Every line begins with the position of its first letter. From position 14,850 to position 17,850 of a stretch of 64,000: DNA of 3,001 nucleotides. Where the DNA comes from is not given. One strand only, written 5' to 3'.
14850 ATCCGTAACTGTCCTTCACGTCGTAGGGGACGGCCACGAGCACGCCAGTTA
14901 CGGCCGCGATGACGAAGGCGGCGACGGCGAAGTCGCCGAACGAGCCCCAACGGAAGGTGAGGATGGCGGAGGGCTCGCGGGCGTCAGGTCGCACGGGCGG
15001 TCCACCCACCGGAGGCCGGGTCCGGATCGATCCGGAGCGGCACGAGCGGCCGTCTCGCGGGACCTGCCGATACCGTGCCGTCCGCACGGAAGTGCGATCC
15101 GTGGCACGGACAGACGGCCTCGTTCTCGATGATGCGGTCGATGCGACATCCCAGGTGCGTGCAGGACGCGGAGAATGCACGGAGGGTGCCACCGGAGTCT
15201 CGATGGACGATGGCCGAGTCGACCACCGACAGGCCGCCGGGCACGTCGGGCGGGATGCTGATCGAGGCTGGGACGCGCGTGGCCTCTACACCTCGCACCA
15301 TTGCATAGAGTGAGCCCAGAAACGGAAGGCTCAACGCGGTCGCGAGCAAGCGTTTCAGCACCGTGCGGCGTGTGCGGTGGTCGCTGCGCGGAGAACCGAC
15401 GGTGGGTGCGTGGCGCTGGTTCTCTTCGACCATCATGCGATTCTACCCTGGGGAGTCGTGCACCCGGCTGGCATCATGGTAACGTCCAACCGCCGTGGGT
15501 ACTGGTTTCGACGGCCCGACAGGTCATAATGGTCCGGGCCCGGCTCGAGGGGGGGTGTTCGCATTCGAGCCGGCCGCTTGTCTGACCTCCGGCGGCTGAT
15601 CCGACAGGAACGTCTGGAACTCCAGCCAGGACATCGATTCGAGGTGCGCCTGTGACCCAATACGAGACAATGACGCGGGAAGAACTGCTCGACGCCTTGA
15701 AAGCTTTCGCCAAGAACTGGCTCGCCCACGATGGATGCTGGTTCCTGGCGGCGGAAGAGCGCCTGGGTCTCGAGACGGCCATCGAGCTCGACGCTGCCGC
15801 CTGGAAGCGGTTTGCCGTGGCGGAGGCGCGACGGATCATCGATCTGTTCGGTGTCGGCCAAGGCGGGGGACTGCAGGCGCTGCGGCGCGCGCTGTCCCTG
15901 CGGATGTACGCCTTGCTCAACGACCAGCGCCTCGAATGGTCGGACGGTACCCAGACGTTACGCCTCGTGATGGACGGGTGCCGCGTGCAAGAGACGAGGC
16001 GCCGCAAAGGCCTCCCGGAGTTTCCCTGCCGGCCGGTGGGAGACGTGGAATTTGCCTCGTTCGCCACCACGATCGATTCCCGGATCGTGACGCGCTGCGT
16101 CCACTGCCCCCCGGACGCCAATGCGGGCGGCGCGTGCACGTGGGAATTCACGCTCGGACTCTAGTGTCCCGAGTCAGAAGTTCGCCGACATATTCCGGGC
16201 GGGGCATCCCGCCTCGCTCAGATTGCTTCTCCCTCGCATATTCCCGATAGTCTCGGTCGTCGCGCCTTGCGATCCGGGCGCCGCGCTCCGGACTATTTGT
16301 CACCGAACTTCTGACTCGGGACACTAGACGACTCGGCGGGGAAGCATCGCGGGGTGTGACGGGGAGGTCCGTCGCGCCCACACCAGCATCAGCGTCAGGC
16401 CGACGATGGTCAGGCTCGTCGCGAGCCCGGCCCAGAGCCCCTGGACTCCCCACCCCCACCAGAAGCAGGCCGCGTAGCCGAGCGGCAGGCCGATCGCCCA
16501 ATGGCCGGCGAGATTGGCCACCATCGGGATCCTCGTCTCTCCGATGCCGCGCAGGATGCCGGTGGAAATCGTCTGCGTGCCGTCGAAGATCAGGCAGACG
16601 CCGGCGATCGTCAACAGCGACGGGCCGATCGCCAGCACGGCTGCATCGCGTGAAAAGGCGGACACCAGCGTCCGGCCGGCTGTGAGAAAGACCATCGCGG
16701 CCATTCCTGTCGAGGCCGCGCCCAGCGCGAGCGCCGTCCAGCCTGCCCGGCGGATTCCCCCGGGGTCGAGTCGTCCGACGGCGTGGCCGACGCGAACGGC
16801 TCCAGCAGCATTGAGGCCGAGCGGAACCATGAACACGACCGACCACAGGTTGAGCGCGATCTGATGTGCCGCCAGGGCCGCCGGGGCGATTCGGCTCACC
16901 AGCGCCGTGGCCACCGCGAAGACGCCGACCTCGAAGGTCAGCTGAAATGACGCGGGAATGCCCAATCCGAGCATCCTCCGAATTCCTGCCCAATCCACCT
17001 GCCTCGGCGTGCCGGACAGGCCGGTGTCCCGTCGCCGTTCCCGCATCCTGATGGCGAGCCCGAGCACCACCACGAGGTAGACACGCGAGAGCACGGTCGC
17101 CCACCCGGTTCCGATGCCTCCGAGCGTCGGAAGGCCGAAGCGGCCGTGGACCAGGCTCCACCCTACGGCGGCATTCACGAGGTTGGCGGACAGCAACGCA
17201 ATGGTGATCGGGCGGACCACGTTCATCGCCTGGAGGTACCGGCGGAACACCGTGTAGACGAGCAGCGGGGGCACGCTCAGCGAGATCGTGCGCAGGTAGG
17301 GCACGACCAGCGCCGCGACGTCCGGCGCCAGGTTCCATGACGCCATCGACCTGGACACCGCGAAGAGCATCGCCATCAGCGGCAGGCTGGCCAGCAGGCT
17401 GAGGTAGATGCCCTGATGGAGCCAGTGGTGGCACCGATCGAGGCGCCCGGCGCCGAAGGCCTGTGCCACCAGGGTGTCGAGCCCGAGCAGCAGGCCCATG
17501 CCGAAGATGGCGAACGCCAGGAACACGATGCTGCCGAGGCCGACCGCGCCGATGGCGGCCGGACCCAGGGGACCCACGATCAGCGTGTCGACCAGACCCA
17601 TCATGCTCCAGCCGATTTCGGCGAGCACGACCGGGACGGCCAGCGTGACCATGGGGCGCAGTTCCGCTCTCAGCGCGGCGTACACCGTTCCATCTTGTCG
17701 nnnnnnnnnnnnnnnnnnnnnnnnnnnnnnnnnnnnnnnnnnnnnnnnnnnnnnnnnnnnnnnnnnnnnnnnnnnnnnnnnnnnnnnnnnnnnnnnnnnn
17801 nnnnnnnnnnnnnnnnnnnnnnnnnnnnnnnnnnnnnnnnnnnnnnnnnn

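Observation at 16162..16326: MITE inserted into a CTAG that was the shared, overlapping stop codon of two convergent genes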

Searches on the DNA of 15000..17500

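Call 8: search_rna_families(source=window, start=15000, end=17500, threshold=evalue, max_evalue=1)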
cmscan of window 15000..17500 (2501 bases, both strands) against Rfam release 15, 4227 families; matches with E-value up to 1: 1.
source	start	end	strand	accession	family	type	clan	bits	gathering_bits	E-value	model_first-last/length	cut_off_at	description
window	15000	15133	+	RF04316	mgtE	Cis-reg;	-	15.3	200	0.46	135-306/306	5'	mgtE ncRNA motif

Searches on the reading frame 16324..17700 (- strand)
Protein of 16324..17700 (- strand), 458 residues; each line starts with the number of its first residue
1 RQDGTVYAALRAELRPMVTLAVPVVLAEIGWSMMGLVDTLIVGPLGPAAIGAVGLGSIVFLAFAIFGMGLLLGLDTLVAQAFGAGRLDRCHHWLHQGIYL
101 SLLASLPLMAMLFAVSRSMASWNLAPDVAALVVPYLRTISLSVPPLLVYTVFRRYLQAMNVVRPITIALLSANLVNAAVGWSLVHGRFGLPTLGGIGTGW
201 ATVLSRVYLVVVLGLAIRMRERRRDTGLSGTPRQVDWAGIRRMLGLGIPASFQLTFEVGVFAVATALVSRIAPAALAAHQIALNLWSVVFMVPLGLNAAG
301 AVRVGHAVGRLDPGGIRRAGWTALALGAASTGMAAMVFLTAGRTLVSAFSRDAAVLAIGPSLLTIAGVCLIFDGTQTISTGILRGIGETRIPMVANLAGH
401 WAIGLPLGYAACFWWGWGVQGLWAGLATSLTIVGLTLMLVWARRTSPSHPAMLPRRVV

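Call 10: search_protein_families(library=pfam, proteins=[window:16324-17700:-], max_evalue=0.01)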
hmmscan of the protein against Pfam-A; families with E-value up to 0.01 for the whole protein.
window:16324-17700:- (458 aa): 1 family
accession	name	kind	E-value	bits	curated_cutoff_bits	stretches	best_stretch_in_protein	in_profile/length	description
PF01554.23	MatE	-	3.9e-55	186.4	24.9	2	23-181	1-160/161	MatE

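Call 74: find_encoding_contigs(protein=window:16324-17652:-, flank=1500, max_places=10)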
Protein window:16324-17652:- (442 aa): 2 contigs read that carry it; 2 places shown.
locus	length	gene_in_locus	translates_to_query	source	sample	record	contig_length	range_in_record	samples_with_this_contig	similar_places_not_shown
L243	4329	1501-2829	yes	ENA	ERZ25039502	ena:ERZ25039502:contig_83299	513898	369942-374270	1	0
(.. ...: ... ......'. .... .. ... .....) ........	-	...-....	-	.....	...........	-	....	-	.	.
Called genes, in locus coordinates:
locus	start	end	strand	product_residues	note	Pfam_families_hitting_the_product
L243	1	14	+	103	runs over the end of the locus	-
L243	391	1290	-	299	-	PF01040:UbiA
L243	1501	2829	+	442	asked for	PF01554:MatE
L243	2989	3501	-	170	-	PF19620:DUF6125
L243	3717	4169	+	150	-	PF00355:Rieske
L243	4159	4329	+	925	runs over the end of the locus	PF00033:Cytochrome_B, PF14522:Cytochrome_C7 (faint), PF14537:Cytochrom_c3_2 (faint)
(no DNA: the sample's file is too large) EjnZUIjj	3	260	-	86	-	?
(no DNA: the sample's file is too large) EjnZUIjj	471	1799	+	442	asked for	PF01554:MatE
